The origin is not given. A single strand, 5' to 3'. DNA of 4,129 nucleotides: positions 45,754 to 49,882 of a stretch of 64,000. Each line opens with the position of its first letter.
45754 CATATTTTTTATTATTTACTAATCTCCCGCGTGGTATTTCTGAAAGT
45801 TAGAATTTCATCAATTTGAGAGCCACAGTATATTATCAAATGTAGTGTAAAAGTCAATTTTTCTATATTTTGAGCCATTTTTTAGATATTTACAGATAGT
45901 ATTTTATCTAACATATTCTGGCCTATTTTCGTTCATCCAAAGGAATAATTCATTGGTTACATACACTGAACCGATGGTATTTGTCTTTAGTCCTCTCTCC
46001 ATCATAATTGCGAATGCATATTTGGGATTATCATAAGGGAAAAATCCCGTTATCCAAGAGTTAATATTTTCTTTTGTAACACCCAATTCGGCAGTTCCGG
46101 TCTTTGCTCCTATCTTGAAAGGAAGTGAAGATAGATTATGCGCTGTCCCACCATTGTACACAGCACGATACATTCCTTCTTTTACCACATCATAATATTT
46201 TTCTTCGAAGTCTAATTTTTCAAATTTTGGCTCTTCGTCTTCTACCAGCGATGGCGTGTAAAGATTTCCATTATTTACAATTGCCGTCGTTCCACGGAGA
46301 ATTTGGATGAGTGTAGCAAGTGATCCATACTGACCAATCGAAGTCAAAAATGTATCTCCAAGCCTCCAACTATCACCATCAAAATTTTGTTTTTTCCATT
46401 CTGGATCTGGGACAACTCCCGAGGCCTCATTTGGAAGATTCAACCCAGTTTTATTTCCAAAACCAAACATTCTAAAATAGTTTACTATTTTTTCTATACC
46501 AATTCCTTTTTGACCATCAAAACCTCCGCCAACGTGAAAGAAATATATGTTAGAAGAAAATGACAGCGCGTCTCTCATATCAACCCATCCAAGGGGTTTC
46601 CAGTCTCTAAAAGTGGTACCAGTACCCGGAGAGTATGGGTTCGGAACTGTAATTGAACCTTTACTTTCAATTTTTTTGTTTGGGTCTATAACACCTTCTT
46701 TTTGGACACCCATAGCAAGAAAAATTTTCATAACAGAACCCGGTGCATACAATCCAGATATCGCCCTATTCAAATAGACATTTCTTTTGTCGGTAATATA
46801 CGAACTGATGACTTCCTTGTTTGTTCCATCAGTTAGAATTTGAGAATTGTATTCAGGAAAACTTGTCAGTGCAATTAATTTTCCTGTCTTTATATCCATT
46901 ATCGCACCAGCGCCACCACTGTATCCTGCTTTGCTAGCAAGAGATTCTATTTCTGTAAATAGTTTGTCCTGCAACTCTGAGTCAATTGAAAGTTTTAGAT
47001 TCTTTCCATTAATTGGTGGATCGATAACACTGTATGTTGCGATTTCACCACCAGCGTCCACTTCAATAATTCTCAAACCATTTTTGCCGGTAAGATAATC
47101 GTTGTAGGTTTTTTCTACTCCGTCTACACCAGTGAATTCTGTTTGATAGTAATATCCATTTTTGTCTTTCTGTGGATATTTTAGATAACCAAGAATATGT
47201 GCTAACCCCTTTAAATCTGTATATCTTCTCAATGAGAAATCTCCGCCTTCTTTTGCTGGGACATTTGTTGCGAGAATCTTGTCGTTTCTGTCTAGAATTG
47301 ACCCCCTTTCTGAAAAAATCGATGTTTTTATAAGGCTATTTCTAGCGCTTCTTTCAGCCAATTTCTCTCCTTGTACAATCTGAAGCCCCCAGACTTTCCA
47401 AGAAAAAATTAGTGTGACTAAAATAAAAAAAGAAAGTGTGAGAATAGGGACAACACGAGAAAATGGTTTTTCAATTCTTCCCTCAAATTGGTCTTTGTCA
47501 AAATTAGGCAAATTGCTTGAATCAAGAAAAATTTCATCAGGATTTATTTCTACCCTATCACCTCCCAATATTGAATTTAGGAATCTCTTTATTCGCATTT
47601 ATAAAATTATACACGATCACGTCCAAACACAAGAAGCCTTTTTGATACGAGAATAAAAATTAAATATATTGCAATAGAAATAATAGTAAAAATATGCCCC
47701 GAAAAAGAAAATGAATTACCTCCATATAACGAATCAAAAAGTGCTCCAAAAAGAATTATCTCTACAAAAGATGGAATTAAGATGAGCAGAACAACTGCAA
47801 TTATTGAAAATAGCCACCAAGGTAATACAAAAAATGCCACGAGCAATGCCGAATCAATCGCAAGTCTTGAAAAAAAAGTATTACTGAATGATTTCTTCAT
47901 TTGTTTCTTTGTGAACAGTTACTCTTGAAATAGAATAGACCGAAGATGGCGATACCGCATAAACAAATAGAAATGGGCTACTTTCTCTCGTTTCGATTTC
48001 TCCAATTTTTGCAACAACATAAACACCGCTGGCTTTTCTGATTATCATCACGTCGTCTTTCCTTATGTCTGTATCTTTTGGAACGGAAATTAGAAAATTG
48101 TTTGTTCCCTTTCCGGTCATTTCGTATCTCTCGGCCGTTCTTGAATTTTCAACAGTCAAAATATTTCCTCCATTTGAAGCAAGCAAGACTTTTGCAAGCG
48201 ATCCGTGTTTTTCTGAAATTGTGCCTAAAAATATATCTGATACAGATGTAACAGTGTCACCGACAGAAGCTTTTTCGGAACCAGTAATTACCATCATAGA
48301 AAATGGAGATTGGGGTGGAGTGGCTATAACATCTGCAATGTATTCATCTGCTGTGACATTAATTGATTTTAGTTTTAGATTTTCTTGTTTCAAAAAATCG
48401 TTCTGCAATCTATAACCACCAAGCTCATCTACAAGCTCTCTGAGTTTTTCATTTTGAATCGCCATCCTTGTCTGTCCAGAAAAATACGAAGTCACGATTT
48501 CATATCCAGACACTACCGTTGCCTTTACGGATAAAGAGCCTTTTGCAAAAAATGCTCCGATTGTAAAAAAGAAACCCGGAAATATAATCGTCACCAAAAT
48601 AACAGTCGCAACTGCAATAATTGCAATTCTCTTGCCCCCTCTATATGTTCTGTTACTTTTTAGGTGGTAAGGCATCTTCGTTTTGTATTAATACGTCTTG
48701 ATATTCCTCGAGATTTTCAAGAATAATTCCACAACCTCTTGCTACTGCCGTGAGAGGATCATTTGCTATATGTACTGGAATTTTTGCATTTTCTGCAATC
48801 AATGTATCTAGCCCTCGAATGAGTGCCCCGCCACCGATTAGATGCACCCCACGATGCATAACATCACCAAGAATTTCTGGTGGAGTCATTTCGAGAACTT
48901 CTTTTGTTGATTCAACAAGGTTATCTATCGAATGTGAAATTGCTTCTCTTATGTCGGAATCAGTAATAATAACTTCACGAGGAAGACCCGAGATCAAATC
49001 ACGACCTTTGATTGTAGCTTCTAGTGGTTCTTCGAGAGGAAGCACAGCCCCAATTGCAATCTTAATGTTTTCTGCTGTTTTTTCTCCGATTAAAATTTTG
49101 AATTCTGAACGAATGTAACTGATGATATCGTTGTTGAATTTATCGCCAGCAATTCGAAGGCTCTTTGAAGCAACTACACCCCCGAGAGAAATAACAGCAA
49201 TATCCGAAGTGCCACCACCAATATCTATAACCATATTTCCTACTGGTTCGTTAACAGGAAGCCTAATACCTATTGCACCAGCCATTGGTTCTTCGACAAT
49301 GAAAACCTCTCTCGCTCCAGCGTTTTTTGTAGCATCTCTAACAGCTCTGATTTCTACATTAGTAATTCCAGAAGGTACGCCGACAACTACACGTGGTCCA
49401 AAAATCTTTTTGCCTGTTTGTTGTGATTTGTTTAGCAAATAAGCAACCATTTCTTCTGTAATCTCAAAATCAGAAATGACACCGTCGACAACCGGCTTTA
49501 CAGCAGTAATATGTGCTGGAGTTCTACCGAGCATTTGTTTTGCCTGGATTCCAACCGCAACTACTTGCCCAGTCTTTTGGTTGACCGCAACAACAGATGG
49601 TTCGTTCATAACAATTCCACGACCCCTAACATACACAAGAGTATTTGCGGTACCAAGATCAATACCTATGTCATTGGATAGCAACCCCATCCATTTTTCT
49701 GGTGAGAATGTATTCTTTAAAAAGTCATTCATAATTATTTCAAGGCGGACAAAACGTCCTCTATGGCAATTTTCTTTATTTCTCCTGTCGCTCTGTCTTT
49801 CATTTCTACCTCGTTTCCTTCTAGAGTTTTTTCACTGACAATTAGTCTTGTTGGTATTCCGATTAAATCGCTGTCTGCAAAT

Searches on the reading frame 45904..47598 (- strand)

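Call 78: search_protein_families(library=pfam, proteins=[window:45904-47598:-], max_evalue=0.00001)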
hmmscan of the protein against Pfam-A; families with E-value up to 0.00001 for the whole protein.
window:45904-47598:- (564 aa): 2 families
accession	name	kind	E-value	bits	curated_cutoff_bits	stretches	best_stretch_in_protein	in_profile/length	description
PF00905.27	Transpeptidase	-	5.3e-55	187.2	22.1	1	231-537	3-282/299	Penicillin binding protein transpeptidase domain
PF03717.20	PBP_dimer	-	1.3e-15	58.7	24.4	1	124-187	108-176/180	Penicillin-binding Protein dimerisation domain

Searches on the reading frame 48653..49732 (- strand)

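Call 78: search_protein_families(library=pfam, proteins=[window:48653-49732:-], max_evalue=0.00001)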
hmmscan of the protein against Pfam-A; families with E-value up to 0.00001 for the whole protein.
window:48653-49732:- (359 aa): 4 families
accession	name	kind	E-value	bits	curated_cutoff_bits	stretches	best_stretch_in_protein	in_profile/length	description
PF06723.19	MreB_Mbl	-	3.4e-134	447.3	27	1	19-344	1-325/327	MreB/Mbl protein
PF00012.26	HSP70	-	1.1e-12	47.4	20.6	1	92-218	110-245/599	Hsp70 protein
PF14450.12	FtsA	-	1.6e-11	45.1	31.8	1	167-325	1-112/127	Cell division protein FtsA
PF06277.17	EutA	-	7.1e-06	25.6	27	0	167-221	146-204/475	Ethanolamine utilisation protein EutA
